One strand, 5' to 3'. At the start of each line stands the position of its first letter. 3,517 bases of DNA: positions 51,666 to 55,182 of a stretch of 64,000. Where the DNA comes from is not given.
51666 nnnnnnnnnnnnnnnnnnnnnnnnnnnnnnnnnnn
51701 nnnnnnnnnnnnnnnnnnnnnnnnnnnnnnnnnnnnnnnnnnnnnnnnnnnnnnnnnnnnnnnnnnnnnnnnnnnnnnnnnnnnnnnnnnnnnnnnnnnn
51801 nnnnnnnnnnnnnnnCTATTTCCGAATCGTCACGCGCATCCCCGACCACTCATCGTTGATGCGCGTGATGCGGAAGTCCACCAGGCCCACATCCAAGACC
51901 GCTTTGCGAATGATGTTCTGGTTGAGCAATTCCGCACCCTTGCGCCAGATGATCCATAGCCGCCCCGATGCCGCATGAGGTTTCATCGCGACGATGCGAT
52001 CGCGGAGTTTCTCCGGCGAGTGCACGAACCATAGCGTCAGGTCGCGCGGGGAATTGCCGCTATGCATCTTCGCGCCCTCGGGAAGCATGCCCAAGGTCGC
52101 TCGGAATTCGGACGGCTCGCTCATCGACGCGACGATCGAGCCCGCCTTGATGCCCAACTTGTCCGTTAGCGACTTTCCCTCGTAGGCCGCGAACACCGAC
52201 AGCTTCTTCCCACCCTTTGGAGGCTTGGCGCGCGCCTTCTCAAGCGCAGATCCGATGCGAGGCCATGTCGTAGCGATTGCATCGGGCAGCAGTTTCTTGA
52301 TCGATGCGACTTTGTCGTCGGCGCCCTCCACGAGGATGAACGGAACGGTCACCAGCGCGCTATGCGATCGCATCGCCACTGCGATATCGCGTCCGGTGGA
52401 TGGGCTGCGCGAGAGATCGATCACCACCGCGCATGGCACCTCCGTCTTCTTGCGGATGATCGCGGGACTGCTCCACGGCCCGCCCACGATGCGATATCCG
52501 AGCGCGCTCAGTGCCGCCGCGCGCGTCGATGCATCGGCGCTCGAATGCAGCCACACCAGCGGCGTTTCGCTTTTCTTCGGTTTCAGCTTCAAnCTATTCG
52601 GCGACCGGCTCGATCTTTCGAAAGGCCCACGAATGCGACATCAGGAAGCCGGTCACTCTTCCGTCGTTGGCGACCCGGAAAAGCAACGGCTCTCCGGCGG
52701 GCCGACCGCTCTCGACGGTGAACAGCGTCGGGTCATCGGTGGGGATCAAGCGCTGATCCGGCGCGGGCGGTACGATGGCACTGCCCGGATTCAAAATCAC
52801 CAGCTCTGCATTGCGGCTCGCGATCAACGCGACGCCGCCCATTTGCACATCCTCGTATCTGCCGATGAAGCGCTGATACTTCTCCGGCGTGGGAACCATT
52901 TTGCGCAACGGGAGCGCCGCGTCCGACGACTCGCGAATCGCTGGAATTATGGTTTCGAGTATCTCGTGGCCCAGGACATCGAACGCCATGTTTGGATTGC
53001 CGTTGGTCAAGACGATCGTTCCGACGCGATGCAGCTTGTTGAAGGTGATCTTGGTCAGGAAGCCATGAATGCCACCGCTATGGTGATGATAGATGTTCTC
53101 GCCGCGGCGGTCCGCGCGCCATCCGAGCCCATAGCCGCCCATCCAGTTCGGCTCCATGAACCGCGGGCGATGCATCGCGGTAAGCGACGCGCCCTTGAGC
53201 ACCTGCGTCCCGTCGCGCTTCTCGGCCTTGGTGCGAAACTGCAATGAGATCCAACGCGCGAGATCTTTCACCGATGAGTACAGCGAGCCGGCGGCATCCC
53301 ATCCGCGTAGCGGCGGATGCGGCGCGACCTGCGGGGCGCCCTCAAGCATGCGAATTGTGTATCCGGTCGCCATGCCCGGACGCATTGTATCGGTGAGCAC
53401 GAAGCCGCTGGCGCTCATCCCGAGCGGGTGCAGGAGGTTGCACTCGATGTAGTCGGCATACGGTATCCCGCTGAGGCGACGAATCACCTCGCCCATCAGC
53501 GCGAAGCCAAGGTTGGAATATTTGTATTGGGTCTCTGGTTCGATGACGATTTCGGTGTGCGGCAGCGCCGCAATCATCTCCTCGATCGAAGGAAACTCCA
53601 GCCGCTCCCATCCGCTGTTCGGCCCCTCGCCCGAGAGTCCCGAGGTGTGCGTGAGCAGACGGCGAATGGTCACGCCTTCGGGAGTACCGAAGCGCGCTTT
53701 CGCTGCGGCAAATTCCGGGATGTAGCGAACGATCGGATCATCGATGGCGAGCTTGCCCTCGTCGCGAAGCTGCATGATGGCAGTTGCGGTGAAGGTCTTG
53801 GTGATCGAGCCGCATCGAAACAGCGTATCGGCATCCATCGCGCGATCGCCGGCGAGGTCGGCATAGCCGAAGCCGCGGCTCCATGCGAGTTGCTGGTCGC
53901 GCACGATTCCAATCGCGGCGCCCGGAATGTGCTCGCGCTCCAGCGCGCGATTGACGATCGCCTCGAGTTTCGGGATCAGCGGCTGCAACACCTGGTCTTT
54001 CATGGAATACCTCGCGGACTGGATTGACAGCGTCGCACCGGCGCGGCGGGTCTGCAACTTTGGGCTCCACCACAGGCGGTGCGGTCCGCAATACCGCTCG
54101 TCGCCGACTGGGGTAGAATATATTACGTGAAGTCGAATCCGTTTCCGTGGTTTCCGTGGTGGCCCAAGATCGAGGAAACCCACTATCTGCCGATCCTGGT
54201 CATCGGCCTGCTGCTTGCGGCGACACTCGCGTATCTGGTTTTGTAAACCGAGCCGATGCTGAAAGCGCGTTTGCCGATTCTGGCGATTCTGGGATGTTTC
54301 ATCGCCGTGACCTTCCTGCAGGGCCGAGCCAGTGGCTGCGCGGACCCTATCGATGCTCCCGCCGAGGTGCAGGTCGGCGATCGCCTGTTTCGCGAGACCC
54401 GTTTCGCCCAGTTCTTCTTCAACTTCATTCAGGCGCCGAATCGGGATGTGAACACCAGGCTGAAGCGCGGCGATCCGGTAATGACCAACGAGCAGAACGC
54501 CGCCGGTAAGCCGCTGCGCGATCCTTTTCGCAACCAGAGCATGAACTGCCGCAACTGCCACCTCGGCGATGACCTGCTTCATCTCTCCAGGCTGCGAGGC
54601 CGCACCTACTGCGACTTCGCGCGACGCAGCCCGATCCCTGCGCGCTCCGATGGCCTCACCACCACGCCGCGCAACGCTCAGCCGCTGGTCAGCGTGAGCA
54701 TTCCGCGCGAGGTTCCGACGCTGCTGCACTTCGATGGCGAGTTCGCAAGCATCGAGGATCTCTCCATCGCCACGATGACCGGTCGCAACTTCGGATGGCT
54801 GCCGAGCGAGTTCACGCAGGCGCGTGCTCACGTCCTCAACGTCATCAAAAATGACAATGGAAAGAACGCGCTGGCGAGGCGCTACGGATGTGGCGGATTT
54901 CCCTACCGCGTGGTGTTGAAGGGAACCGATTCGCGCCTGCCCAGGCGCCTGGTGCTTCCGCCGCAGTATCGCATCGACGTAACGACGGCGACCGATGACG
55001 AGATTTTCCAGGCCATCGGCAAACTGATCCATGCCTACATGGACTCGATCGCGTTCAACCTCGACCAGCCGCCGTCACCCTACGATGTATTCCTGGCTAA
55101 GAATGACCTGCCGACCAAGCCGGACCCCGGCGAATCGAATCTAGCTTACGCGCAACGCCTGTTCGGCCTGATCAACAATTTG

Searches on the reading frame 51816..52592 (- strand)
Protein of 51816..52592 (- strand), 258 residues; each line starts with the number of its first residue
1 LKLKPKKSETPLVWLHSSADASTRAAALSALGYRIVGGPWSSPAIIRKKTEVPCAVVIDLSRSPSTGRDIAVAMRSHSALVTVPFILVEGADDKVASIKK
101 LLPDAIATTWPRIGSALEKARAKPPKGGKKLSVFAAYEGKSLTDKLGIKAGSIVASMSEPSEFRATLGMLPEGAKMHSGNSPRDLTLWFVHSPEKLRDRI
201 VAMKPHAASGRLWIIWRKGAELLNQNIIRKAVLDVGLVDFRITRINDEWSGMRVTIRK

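Call 9: search_protein_families(library=pfam, proteins=[window:51816-52592:-])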
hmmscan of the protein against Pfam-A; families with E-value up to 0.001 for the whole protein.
window:51816-52592:- (258 aa): 0 families

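Call 35: find_homologous_proteins(query=window:51816-52592:-, max_evalue=0.00001)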
Query window:51816-52592:- (258 aa): 1034 proteins with E <= 0.00001 among 2733 candidates; the best 120 are listed.
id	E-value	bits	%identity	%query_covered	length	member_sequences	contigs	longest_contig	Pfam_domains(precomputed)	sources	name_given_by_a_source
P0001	1.4e-163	560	100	100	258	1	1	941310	-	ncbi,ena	-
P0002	8.6e-141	486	87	100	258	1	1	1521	-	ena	-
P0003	2.0e-124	432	77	99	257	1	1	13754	-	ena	-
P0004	8.3e-123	427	76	99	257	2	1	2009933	-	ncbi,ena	-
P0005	7.3e-117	407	74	99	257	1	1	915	-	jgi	jgi:hypothetical protein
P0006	1.8e-114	400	72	99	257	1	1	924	-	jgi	jgi:hypothetical protein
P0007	2.2e-114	399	72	100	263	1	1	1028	-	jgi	jgi:hypothetical protein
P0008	2.8e-114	399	75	95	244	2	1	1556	-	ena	-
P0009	3.9e-113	395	72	99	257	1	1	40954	-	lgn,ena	-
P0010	3.4e-107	376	70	98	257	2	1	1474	-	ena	-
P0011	6.3e-106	372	70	96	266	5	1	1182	-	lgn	-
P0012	2.3e-104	367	66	100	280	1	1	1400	-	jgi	jgi:hypothetical protein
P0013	8.1e-103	361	66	99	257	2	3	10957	-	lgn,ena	-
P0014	1.0e-102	361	67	98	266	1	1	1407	-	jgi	jgi:hypothetical protein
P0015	1.4e-102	361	67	98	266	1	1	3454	-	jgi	jgi:hypothetical protein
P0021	2.2e-95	337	63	100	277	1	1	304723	PF11253.14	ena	-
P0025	1.0e-89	319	63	99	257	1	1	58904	-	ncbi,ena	-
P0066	5.7e-54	201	46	93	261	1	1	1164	PF11253.14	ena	-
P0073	8.8e-53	198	44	93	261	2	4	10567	PF11253.14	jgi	jgi:hypothetical protein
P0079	6.4e-52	195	45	94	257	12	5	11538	PF11253.14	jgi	jgi:hypothetical protein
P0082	7.9e-52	194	44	93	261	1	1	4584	PF11253.14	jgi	jgi:hypothetical protein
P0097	4.8e-51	192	44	95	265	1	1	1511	PF11253.14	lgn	-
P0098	4.9e-51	192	44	96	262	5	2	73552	PF11253.14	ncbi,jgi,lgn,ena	-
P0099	5.8e-51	192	44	91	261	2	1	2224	PF11253.14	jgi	jgi:CheY-like chemotaxis protein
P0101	7.8e-51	191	44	95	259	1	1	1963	PF11253.14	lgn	-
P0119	6.1e-50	188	43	92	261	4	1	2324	PF11253.14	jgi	jgi:CheY-like chemotaxis protein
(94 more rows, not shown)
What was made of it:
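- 51816..52592 (-): Convergent 258-aa gene. Some sources name its homologues CheY-like, and some homologues carry PF11253/DUF3052. Call 35; P0001 is 100% identical.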

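Call 36: find_encoding_contigs(protein=P0001, flank=10000, max_places=3)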
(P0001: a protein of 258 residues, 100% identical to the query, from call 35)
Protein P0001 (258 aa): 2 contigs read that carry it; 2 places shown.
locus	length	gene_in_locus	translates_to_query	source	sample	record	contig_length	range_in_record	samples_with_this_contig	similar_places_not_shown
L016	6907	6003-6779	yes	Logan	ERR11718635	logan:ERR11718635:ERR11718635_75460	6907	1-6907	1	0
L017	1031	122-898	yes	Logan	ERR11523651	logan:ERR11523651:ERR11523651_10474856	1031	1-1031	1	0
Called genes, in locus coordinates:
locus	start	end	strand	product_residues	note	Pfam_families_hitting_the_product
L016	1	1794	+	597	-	?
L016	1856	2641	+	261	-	PF00378:ECH_1, PF16113:ECH_2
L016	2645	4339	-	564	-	-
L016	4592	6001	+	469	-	PF00144:Beta-lactamase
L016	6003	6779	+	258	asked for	-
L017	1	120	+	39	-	?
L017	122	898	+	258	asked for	-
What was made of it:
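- Tried and rejected: The 258-aa neighbour worked (calls 35, 36).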

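Call 37: find_encoding_contigs(protein=P0004, flank=5000, max_places=3)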
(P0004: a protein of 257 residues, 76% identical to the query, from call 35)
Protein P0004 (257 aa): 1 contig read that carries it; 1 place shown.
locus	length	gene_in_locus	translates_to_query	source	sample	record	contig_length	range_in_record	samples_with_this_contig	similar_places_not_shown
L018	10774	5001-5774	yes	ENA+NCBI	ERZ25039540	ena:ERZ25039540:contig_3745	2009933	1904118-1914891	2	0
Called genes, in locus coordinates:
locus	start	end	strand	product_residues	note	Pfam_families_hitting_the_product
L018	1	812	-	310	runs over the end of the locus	PF00005:ABC_tran, PF13304:AAA_21 (weak)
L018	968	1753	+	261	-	PF00378:ECH_1, PF16113:ECH_2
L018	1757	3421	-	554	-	PF03150:CCP_MauG (faint)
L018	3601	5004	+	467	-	PF00144:Beta-lactamase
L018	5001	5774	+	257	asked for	-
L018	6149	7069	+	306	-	-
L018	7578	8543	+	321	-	PF00106:adh_short, PF08659:KR, PF13561:adh_short_C2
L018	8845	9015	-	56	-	-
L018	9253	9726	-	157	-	PF01451:LMWPc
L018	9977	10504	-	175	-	-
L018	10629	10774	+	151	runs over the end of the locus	PF09537:DUF2383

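Call 38: find_encoding_contigs(protein=P0003, flank=5000, max_places=3)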
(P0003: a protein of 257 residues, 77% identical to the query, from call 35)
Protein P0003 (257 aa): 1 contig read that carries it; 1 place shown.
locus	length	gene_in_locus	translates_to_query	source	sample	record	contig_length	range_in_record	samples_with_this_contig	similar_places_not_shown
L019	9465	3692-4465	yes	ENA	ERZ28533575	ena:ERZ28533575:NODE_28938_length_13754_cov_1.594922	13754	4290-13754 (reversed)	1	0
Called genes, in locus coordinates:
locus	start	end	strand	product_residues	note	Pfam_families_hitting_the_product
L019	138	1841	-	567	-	PF03150:CCP_MauG (faint)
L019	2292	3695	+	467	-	PF00144:Beta-lactamase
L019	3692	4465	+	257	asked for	-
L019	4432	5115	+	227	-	-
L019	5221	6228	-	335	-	PF01408:GFO_IDH_MocA, PF22725:GFO_IDH_MocA_C3, PF02894:GFO_IDH_MocA_C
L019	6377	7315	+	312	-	PF00106:adh_short, PF08659:KR (weak), PF13561:adh_short_C2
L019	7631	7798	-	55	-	-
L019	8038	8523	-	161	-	PF01451:LMWPc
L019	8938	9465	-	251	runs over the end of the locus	-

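Call 43: find_encoding_contigs(protein=P0009, flank=4000, max_places=2)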
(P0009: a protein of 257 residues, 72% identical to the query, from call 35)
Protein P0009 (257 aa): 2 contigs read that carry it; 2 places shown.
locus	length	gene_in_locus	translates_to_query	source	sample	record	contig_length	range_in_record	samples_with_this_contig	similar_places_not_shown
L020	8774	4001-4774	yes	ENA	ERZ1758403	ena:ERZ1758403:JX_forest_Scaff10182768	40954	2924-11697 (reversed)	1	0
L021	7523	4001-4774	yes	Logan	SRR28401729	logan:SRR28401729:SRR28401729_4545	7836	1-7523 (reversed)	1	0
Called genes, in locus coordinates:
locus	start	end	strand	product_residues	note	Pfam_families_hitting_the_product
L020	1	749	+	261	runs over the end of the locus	PF00378:ECH_1, PF16113:ECH_2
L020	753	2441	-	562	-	-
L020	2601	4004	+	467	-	PF00144:Beta-lactamase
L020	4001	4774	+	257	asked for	-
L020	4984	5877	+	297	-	PF12760:Zn_ribbon_IS1595 (weak), PF12762:DDE_Tnp_IS1595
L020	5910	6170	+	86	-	-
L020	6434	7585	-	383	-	-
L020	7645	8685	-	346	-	PF01408:GFO_IDH_MocA, PF02894:GFO_IDH_MocA_C, PF22725:GFO_IDH_MocA_C3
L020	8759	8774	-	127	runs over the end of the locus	PF13581:HATPase_c_2, PF02518:HATPase_c (weak)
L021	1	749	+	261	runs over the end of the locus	PF00378:ECH_1, PF16113:ECH_2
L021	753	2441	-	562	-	-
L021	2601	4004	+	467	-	PF00144:Beta-lactamase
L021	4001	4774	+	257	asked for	-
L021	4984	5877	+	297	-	PF12760:Zn_ribbon_IS1595 (weak), PF12762:DDE_Tnp_IS1595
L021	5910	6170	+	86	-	-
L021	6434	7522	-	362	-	?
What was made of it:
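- The same intergenic site holds an IS1595-family transposase gene in L020/L021, so it is an insertion-prone spot (call 43).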

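Call 44: find_encoding_contigs(protein=P0025, flank=4000, max_places=2)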
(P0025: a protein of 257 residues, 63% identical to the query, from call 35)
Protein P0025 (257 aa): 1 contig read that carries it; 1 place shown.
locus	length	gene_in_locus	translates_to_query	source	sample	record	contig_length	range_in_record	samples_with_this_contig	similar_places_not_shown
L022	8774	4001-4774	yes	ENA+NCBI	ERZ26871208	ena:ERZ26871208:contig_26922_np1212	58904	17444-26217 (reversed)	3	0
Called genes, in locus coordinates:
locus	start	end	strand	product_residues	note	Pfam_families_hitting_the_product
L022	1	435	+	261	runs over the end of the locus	PF00378:ECH_1, PF16113:ECH_2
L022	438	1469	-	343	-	-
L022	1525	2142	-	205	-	-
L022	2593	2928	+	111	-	PF00144:Beta-lactamase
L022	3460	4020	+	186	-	-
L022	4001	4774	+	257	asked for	-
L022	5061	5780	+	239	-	-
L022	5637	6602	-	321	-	PF01408:GFO_IDH_MocA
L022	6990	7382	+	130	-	PF00106:adh_short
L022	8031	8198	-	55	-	-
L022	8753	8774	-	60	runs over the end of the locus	PF01451:LMWPc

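Call 45: find_encoding_contigs(protein=P0021, flank=4000, max_places=2)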
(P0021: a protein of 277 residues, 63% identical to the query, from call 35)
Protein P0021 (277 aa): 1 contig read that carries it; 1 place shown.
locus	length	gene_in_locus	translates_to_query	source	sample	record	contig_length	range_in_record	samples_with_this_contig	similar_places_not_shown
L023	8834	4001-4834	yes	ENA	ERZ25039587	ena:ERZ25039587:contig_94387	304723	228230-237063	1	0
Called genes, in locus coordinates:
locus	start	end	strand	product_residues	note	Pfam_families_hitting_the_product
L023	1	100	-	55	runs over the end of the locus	-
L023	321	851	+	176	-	PF07681:DoxX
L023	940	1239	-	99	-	-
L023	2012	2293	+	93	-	PF22366:NDH2_C (weak)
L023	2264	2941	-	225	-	PF06532:NrsF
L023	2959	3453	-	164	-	PF04542:Sigma70_r2, PF08281:Sigma70_r4_2, PF04545:Sigma70_r4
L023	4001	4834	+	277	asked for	PF11253:DUF3052 (weak)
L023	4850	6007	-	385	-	PF04542:Sigma70_r2, PF04545:Sigma70_r4 (weak), PF08281:Sigma70_r4_2, PF02577:BFN_dom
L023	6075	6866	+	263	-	PF13427:AadA_C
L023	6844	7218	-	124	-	PF00578:AhpC-TSA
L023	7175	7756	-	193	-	-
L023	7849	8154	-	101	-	PF01139:RtcB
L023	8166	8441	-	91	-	PF01139:RtcB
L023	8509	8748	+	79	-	-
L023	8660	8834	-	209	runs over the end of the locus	PF01139:RtcB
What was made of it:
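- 51816..52592 (-): Used to fetch the syntenic loci (calls 36-38, 43-45).
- No Y1_Tnp/RAYT gene appears among the called genes of L016-L023 (calls 36-38, 43-45).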

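Call 72: list_cluster_members(proteins=[P0001, P0004, P0025])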
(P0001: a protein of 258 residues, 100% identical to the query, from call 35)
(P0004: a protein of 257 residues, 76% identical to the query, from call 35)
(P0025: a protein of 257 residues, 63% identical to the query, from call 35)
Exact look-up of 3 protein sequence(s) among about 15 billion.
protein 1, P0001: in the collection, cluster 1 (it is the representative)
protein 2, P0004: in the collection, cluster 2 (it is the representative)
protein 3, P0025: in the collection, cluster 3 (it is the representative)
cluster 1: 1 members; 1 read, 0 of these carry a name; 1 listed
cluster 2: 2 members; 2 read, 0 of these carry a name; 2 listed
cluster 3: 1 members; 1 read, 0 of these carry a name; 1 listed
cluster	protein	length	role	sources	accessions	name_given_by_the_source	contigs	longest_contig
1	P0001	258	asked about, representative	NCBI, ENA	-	-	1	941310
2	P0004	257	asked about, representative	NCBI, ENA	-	-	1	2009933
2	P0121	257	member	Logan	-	-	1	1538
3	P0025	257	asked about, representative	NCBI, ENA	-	-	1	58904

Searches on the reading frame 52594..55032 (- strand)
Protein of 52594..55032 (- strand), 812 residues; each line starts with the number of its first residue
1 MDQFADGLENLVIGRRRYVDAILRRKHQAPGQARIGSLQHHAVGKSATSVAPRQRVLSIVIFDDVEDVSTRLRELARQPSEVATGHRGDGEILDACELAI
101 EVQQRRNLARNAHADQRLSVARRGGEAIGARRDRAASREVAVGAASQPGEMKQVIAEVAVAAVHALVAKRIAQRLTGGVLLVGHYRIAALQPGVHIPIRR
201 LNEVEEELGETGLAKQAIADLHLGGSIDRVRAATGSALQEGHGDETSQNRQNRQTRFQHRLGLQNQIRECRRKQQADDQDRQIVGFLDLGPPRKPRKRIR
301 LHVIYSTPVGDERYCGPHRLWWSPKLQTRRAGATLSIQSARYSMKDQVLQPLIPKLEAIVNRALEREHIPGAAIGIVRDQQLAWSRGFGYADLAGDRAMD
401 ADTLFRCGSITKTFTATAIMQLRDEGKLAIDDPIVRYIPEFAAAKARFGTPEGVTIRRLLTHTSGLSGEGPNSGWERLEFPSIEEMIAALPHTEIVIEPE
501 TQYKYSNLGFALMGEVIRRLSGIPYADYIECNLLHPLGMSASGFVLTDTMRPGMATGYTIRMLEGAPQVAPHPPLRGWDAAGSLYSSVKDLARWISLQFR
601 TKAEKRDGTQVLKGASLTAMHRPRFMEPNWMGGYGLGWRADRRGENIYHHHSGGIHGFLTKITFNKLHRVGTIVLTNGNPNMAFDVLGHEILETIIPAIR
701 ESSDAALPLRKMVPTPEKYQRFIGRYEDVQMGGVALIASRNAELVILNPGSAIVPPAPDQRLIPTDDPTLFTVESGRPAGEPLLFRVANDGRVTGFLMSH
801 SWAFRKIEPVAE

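Call 9: search_protein_families(library=pfam, proteins=[window:52594-55032:-])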
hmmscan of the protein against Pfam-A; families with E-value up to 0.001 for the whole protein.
window:52594-55032:- (812 aa): 1 family
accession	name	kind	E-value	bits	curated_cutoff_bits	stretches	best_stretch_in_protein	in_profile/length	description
PF00144.29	Beta-lactamase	-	3.9e-70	237.1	27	1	357-685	2-318/329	Beta-lactamase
